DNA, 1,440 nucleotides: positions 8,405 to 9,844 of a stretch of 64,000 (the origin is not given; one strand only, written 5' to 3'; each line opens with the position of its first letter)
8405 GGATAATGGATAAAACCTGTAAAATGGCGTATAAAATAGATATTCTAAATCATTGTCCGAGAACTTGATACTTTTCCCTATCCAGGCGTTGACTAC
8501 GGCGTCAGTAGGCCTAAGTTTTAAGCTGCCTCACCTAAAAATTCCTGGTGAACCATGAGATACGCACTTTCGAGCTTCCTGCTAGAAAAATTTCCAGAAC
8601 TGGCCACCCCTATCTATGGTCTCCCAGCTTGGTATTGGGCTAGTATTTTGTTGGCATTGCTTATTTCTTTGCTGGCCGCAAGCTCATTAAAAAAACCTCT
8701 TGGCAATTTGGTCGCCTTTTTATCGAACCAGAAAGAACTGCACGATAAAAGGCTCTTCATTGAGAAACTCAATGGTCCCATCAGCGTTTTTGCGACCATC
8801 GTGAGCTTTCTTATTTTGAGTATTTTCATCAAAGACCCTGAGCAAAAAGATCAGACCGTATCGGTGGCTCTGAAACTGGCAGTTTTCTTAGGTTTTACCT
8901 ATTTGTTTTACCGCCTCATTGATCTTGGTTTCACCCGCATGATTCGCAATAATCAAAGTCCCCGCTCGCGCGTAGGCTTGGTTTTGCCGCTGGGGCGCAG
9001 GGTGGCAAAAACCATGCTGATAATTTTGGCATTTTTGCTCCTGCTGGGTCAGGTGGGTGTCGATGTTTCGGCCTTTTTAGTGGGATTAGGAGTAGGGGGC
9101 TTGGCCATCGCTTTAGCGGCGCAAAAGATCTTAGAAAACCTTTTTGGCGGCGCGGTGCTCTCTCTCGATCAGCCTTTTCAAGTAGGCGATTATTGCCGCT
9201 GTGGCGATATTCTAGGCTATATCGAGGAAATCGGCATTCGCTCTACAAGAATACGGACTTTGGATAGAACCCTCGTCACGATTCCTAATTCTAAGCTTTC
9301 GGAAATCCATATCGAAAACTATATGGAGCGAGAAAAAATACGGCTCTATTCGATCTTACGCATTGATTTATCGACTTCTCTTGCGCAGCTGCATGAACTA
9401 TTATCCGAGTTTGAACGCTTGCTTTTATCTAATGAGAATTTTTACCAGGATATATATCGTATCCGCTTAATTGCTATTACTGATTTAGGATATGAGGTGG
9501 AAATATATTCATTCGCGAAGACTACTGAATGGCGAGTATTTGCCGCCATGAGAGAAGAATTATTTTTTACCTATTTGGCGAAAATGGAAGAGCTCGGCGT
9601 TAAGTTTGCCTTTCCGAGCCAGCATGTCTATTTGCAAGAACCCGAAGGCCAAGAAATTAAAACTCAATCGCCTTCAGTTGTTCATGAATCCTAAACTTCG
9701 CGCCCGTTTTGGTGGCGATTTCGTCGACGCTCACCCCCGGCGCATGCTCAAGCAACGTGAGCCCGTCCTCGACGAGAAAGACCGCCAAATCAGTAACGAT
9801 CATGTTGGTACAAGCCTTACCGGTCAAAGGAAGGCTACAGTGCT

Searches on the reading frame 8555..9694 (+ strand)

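Call 81: search_protein_families(library=pfam, proteins=[window:8555-9694:+], max_evalue=0.00001)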
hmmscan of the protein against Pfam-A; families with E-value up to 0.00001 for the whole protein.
window:8555-9694:+ (379 aa): 2 families
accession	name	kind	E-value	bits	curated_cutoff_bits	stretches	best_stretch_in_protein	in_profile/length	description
PF00924.24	MS_channel_2nd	-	1.4e-21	76.8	20.2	1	192-256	2-66/68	Mechanosensitive ion channel, beta-domain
PF21088.3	MS_channel_1st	-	1.5e-06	28.5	23.1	1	155-190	7-42/42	Mechanosensitive ion channel, transmembrane helices 2/3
